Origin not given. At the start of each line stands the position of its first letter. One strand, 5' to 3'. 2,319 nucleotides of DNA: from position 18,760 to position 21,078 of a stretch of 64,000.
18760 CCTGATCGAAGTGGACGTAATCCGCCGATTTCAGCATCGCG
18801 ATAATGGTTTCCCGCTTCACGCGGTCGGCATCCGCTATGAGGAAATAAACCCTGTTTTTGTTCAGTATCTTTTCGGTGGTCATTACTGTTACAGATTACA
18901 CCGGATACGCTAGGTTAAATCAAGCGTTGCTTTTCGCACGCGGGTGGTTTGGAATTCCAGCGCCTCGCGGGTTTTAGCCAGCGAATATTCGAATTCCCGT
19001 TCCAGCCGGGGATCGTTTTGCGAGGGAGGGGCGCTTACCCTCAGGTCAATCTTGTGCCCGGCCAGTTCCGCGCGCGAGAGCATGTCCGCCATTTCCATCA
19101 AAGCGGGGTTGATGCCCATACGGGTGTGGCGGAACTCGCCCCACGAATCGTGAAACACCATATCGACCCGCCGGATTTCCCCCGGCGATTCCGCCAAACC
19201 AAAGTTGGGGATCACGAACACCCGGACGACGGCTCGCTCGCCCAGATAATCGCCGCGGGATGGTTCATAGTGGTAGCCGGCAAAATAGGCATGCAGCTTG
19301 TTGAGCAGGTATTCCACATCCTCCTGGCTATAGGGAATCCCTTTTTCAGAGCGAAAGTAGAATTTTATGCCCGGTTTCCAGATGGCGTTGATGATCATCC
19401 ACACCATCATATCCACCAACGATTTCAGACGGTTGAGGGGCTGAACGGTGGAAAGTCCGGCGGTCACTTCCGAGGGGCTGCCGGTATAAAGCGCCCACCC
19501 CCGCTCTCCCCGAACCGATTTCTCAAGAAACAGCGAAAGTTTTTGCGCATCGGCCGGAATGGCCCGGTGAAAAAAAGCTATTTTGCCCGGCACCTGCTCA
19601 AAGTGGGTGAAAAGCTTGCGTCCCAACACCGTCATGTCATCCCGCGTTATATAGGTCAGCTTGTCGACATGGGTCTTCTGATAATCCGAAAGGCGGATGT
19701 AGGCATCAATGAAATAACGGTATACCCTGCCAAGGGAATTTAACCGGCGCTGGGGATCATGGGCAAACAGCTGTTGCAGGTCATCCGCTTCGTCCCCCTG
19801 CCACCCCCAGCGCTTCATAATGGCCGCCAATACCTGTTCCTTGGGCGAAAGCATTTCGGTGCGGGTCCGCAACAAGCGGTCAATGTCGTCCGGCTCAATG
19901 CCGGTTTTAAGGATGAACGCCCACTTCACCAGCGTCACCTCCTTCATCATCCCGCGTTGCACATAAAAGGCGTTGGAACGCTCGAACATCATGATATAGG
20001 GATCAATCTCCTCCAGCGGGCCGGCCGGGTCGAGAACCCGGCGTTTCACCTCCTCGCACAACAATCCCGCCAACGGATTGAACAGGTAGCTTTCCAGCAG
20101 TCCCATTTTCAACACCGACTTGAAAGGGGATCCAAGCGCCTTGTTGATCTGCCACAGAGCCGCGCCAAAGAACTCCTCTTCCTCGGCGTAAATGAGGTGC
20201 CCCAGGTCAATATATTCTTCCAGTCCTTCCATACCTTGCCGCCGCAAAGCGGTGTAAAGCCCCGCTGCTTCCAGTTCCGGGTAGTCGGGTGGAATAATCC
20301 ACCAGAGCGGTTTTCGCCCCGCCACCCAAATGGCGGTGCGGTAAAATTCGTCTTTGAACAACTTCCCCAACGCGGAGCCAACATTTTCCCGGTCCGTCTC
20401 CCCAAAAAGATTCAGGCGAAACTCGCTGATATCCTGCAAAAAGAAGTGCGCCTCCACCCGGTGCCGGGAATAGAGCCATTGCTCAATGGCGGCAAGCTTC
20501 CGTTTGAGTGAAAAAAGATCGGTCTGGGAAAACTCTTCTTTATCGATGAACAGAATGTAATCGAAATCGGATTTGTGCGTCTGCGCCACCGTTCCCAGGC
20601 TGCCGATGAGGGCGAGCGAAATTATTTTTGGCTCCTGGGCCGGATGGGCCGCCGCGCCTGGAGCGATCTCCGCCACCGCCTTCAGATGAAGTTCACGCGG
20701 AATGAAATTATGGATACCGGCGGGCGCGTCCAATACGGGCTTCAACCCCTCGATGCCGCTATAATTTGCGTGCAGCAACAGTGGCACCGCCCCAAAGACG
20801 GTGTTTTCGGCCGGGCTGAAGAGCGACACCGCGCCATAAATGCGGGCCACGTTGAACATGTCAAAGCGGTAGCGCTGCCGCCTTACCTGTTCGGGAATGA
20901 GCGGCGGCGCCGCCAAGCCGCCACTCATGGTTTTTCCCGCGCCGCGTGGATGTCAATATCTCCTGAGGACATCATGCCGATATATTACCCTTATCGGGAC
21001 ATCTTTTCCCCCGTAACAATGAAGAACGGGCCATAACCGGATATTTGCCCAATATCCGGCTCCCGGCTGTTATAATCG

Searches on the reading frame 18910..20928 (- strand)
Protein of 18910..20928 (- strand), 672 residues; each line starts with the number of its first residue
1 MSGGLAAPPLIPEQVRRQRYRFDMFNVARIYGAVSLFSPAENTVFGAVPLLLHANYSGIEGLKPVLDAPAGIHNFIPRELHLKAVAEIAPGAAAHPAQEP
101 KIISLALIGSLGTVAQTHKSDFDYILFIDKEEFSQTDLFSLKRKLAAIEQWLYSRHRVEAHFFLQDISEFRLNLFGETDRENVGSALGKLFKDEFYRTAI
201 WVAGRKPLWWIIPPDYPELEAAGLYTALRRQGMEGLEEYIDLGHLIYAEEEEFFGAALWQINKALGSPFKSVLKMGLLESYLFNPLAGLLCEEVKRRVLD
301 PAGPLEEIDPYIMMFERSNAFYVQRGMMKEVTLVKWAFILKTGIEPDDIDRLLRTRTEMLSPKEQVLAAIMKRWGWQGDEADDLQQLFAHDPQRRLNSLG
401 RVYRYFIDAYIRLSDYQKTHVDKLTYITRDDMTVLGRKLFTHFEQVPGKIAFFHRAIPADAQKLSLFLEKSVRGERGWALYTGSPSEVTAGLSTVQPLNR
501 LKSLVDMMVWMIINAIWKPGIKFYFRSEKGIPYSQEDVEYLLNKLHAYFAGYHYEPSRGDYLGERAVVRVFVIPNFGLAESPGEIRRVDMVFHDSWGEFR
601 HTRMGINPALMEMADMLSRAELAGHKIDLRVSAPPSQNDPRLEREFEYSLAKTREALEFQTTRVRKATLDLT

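Call 20: find_encoding_contigs(protein=window:18910-20928:-, flank=10000, max_places=6)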
Protein window:18910-20928:- (672 aa): 2 contigs read that carry it; 2 places shown.
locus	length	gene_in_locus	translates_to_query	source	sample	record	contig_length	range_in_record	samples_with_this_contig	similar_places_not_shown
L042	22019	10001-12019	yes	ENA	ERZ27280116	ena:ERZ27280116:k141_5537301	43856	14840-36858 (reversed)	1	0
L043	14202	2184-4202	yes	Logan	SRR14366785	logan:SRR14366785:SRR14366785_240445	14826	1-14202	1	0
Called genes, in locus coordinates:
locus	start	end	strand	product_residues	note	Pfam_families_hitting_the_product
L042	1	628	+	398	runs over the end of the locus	PF00155:Aminotran_1_2, PF01041:DegT_DnrJ_EryC1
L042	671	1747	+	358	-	PF01266:DAO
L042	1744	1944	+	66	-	PF02597:ThiS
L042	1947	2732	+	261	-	PF05690:ThiG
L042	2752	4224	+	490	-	PF08543:Phos_pyr_kin, PF02581:TMP-TENI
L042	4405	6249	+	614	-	-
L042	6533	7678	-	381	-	PF07396:Porin_O_P (weak)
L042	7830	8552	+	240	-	-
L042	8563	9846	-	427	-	PF00675:Peptidase_M16, PF05193:Peptidase_M16_C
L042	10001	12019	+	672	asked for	PF12633:Adenyl_cycl_N, PF01295:Adenylate_cycl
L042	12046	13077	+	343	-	PF00072:Response_reg, PF13432:TPR_16 (weak), PF25063:ARM_TT21_C, PF00515:TPR_1, PF13424:TPR_12, PF13432:TPR_16, PF13414:TPR_11, PF14559:TPR_19, +22 more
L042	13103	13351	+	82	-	PF01541:GIY-YIG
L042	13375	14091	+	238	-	PF02683:DsbD_TM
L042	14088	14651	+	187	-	PF13431:TPR_17 (faint), PF13371:TPR_9 (faint), PF00515:TPR_1, PF07719:TPR_2, PF13428:TPR_14 (weak), PF13414:TPR_11, PF13432:TPR_16 (weak), PF14559:TPR_19 (weak), +4 more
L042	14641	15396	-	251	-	PF01925:TauE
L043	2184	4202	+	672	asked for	PF12633:Adenyl_cycl_N, PF01295:Adenylate_cycl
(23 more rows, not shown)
